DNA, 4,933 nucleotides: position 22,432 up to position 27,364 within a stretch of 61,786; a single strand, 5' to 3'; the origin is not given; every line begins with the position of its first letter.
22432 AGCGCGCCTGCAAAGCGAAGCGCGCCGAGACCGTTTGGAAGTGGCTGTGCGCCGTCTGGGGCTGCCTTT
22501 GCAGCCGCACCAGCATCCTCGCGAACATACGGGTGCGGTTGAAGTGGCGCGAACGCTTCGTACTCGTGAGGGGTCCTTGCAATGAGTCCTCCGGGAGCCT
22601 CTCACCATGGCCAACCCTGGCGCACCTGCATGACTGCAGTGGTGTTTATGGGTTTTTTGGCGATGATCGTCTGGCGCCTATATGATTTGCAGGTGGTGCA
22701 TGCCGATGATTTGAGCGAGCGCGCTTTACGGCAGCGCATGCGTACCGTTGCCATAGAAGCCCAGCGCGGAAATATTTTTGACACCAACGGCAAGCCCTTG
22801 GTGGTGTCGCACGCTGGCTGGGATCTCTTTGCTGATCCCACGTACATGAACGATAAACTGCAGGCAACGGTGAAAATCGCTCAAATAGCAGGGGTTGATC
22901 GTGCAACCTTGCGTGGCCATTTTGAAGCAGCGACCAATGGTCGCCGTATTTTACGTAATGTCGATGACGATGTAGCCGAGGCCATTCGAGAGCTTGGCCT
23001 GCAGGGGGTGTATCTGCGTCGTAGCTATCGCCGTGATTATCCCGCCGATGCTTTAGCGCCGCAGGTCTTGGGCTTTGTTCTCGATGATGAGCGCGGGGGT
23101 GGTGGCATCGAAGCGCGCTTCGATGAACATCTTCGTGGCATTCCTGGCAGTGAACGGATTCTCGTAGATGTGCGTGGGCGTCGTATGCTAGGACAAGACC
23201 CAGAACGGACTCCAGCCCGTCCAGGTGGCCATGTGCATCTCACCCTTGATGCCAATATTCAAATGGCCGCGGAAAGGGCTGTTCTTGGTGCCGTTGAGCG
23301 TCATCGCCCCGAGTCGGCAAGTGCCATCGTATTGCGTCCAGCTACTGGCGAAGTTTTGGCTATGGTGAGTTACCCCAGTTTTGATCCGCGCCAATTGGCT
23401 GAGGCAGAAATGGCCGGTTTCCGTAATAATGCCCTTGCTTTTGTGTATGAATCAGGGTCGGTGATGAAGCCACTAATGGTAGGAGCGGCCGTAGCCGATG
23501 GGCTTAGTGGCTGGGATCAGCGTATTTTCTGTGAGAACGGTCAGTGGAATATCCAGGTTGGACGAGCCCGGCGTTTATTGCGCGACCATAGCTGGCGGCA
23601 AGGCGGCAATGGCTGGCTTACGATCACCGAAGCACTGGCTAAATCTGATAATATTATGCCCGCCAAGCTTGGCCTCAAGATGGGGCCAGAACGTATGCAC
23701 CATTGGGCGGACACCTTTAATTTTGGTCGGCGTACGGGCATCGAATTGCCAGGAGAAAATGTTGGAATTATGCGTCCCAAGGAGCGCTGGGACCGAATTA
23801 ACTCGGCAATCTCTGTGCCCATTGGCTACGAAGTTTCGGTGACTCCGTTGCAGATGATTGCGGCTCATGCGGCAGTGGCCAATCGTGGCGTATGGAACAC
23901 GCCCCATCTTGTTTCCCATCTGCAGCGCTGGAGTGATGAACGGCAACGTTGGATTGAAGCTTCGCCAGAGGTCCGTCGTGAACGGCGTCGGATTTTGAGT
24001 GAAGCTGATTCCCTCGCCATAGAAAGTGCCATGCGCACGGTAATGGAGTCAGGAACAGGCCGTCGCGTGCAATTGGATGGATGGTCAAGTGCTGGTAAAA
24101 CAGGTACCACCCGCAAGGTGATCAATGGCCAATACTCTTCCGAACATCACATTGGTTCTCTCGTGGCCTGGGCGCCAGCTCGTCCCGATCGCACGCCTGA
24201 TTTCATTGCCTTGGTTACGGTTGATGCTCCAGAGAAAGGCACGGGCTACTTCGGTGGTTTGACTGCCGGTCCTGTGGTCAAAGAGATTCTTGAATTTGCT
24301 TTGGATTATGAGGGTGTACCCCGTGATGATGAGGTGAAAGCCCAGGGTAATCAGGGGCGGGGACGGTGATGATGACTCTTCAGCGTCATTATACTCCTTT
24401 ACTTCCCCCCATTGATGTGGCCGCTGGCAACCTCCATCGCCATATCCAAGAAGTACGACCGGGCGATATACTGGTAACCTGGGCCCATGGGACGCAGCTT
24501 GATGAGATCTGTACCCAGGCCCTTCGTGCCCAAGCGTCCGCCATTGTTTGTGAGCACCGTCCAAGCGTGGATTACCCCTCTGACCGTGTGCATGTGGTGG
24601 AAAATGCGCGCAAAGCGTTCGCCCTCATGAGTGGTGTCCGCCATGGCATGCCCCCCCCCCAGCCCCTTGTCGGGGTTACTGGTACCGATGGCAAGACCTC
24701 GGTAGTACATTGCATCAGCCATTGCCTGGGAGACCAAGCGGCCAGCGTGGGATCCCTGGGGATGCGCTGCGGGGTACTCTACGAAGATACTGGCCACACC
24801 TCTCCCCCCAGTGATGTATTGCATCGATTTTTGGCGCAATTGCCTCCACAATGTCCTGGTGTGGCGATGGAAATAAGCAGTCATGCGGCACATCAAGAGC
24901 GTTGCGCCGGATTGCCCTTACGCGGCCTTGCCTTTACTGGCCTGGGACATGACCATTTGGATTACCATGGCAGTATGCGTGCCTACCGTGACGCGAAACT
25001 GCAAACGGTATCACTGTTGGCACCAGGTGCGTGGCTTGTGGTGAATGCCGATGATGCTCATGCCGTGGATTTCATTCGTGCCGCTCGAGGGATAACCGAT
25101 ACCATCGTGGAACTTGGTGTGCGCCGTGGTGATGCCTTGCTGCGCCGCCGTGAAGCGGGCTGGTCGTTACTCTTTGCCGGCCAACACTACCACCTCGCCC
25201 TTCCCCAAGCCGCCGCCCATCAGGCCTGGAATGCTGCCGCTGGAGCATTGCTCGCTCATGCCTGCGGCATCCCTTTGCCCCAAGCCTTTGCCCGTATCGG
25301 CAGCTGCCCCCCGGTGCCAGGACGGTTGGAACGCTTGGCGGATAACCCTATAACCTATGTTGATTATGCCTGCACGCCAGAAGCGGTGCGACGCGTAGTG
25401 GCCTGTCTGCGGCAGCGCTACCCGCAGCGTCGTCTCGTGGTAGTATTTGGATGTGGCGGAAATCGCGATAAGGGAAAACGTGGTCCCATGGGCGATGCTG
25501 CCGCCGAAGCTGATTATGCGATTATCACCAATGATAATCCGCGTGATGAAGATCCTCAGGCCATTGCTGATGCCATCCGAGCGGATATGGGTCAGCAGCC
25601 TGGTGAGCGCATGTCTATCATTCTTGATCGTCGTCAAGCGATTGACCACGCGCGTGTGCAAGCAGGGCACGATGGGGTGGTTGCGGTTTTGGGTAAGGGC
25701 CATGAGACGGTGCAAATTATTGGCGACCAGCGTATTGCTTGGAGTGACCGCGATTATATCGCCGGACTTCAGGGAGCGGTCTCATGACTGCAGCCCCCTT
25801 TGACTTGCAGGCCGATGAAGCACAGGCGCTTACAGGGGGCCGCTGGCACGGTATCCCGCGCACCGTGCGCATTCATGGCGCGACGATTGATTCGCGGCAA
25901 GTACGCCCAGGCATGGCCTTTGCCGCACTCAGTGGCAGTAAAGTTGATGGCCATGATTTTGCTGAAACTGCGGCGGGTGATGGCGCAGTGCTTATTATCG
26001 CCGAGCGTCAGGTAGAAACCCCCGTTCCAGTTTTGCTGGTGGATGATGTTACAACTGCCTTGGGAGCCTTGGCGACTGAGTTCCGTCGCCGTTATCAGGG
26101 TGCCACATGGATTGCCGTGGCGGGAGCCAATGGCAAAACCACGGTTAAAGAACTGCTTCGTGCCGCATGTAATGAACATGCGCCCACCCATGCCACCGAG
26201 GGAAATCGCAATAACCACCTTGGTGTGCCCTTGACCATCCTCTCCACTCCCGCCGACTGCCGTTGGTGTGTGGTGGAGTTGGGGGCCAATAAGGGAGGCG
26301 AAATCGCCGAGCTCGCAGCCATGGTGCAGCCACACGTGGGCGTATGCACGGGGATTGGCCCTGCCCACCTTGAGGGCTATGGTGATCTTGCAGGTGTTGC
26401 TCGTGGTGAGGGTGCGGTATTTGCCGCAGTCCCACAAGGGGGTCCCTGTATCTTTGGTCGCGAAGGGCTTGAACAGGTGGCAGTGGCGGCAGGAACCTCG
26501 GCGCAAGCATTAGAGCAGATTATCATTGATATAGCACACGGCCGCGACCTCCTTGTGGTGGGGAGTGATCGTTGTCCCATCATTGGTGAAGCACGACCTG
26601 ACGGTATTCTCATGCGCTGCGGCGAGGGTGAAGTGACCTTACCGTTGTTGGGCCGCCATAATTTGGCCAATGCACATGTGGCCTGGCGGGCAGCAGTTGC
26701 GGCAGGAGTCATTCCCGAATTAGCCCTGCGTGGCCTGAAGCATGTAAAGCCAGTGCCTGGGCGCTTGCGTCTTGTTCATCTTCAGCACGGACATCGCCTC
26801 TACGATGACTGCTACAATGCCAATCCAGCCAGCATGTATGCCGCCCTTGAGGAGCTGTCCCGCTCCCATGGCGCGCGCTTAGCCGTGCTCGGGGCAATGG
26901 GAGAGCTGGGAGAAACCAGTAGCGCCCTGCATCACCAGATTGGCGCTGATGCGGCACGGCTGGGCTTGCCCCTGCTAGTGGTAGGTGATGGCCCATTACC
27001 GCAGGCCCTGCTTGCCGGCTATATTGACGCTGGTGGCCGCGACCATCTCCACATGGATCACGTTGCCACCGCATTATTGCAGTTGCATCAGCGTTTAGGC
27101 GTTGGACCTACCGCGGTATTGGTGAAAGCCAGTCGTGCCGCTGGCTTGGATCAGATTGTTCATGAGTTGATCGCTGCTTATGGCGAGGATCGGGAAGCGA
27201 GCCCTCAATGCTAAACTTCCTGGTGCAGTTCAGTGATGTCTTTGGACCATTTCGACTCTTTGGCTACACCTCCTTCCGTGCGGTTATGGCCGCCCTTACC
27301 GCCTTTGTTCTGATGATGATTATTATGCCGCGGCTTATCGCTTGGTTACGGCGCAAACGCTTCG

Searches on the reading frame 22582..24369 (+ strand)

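Call 4: search_protein_families(library=pfam, proteins=[window:22582-24369:+], max_evalue=0.01)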
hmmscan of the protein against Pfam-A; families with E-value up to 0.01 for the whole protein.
window:22582-24369:+ (595 aa): 2 families
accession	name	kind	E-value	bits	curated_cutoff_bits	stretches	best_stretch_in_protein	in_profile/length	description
PF00905.27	Transpeptidase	-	5.5e-58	197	22.1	1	247-571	2-299/299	Penicillin binding protein transpeptidase domain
PF03717.20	PBP_dimer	-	5.7e-17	63.1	24.4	1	58-201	2-175/180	Penicillin-binding Protein dimerisation domain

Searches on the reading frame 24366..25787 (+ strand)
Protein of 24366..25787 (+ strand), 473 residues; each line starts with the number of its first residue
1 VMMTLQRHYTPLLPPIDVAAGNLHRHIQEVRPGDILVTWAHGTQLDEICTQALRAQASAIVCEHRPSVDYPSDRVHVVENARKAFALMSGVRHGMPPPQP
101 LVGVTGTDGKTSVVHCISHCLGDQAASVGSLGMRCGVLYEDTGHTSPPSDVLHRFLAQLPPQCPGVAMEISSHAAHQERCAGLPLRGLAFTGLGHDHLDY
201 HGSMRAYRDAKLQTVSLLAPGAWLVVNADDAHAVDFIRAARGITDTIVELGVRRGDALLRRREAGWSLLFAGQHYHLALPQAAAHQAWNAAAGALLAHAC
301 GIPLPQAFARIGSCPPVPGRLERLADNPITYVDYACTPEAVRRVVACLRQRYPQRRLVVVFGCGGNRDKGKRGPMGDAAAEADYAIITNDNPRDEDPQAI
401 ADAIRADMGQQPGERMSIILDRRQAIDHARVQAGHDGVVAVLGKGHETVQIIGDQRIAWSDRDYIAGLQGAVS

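Call 4: search_protein_families(library=pfam, proteins=[window:24366-25787:+], max_evalue=0.01)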
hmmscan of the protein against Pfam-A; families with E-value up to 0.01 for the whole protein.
window:24366-25787:+ (473 aa): 2 families
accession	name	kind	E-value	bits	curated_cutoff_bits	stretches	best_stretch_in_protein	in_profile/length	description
PF08245.18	Mur_ligase_M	-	1.3e-29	104.1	24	1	104-296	1-199/200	Mur ligase middle domain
PF02875.26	Mur_ligase_C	-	3.6e-27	96.1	28.4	1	319-445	1-127/127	Mur ligase, glutamate ligase domain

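Call 55: search_protein_families(library=ncbifam, proteins=[window:24366-25787:+], max_evalue=0.001)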
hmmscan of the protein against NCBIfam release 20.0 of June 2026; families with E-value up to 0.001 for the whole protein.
window:24366-25787:+ (473 aa): 21 families
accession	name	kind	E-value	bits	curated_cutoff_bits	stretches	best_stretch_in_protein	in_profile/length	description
NF001124.0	PRK00139.1-2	equivalog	5.7e-98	328.8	476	1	22-466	30-489/500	UDP-N-acetylmuramoyl-L-alanyl-D-glutamate--2,6-diaminopimelate ligase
NF008896.0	PRK11929.1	equivalog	1.6e-89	301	1023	1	23-465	32-494/965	bifunctional UDP-N-acetylmuramoyl-L-alanyl-D-glutamate--2,6-diaminopimelate ligase MurE/UDP-N-acetylmuramoyl-tripeptide--D-alanyl-D-alanine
TIGR01085.1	murE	subfamily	3.8e-86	289.9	257.3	1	22-465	6-467/472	UDP-N-acetylmuramyl-tripeptide synthetase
NF001126.0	PRK00139.1-4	equivalog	2.8e-85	286.7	373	1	21-465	24-478/486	UDP-N-acetylmuramoyl-L-alanyl-D-glutamate--2,6-diaminopimelate ligase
NF001123.0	PRK00139.1-1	equivalog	5.6e-66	223.2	586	1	80-470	87-490/493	UDP-N-acetylmuramoyl-L-alanyl-D-glutamate--2,6-diaminopimelate ligase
NF010628.0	PRK14022.1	equivalog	6.4e-44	150.5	536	1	42-459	56-470/483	UDP-N-acetylmuramoyl-L-alanyl-D-glutamate--L-lysine ligase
NF001130.0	PRK00139.2-4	equivalog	6.2e-31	107.7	715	2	272-460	314-501/516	UDP-N-acetylmuramoyl-L-alanyl-D-glutamate--2,6-diaminopimelate ligase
NF001129.0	PRK00139.2-3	equivalog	6.4e-23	81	762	1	26-461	47-506/517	UDP-N-acetylmuramoyl-L-alanyl-D-glutamate--2,6-diaminopimelate ligase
NF001127.0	PRK00139.2-1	equivalog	4.3e-21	75.2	997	2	317-452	356-493/520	UDP-N-acetylmuramoyl-L-alanyl-D-glutamate--2,6-diaminopimelate ligase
TIGR01143.1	murF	subfamily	8.1e-18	64.6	288.6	2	193-362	158-332/418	UDP-N-acetylmuramoyl-tripeptide--D-alanyl-D-alanine ligase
TIGR01087.1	murD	equivalog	2.7e-16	59.7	211.95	1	98-349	103-339/441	UDP-N-acetylmuramoyl-L-alanine--D-glutamate ligase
TIGR02068.2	cya_phycin_syn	equivalog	2.4e-15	55.6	850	1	278-446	676-851/862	cyanophycin synthetase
NF053645.1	pMurC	equivalog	9.5e-15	54.2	560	2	263-385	297-421/492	pseudomurein biosynthesis peptide ligase pMurC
TIGR01082.1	murC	equivalog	2.1e-12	46.9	335.1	1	190-362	173-353/449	UDP-N-acetylmuramate--L-alanine ligase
NF010623.0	PRK14016.1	subfamily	4.5e-12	45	877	1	278-444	678-851/871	cyanophycin synthetase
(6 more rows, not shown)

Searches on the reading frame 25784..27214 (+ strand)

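Call 4: search_protein_families(library=pfam, proteins=[window:25784-27214:+], max_evalue=0.01)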
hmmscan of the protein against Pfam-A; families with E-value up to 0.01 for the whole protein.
window:25784-27214:+ (476 aa): 3 families
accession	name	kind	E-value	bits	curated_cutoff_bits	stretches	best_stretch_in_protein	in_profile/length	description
PF08245.18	Mur_ligase_M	-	1.6e-25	90.7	24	1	112-302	1-198/200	Mur ligase middle domain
PF02875.26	Mur_ligase_C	-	4.4e-15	57.1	28.4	1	326-451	1-127/127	Mur ligase, glutamate ligase domain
PF01225.30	Mur_ligase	-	1.7e-11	44.8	21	1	29-100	1-94/95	Mur ligase family, catalytic domain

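Call 55: search_protein_families(library=ncbifam, proteins=[window:25784-27214:+], max_evalue=0.001)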
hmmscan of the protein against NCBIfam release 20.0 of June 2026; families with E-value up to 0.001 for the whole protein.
window:25784-27214:+ (476 aa): 21 families
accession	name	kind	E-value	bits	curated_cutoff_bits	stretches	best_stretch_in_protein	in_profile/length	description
NF008896.0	PRK11929.1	equivalog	2.5e-95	320.2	1023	1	24-464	521-958/965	bifunctional UDP-N-acetylmuramoyl-L-alanyl-D-glutamate--2,6-diaminopimelate ligase MurE/UDP-N-acetylmuramoyl-tripeptide--D-alanyl-D-alanine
TIGR01143.1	murF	subfamily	1.1e-93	314.4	288.6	1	35-461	1-417/418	UDP-N-acetylmuramoyl-tripeptide--D-alanyl-D-alanine ligase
NF008041.0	PRK10773.1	equivalog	1.1e-80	271.6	551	1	26-462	20-447/453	UDP-N-acetylmuramoyl-tripeptide--D-alanyl-D-alanine ligase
NF010693.0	PRK14093.1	equivalog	1.5e-63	215.2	544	1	20-469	19-471/479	UDP-N-acetylmuramoylalanyl-D-glutamyl-2,6-diaminopimelate--D-alanyl-D-alanine ligase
NF001124.0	PRK00139.1-2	equivalog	8.2e-38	130.4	476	2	25-133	23-135/500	UDP-N-acetylmuramoyl-L-alanyl-D-glutamate--2,6-diaminopimelate ligase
NF008897.0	PRK11930.1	equivalog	5e-36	124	804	1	16-462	11-453/822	bifunctional UDP-N-acetylmuramoyl-tripeptide:D-alanyl-D-alanine ligase/alanine racemase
TIGR01085.1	murE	subfamily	4.5e-30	105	257.3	2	29-131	3-109/472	UDP-N-acetylmuramyl-tripeptide synthetase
NF001126.0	PRK00139.1-4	equivalog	1.9e-25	89.4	373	2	27-143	20-140/486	UDP-N-acetylmuramoyl-L-alanyl-D-glutamate--2,6-diaminopimelate ligase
NF001123.0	PRK00139.1-1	equivalog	1.2e-18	67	586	1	27-133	17-133/493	UDP-N-acetylmuramoyl-L-alanyl-D-glutamate--2,6-diaminopimelate ligase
NF010628.0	PRK14022.1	equivalog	5.2e-16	58.4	536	1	26-125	31-129/483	UDP-N-acetylmuramoyl-L-alanyl-D-glutamate--L-lysine ligase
TIGR01087.1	murD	equivalog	6.7e-15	55.1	211.95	1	106-361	103-341/441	UDP-N-acetylmuramoyl-L-alanine--D-glutamate ligase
NF001130.0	PRK00139.2-4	equivalog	1.4e-12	47.2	715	2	281-378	314-411/516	UDP-N-acetylmuramoyl-L-alanyl-D-glutamate--2,6-diaminopimelate ligase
NF053645.1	pMurC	equivalog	2.8e-12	46.1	560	2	110-207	105-204/492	pseudomurein biosynthesis peptide ligase pMurC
NF001129.0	PRK00139.2-3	equivalog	1.8e-08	33.4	762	1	30-135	41-146/517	UDP-N-acetylmuramoyl-L-alanyl-D-glutamate--2,6-diaminopimelate ligase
TIGR01082.1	murC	equivalog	6.6e-08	32.1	335.1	1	107-356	100-335/449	UDP-N-acetylmuramate--L-alanine ligase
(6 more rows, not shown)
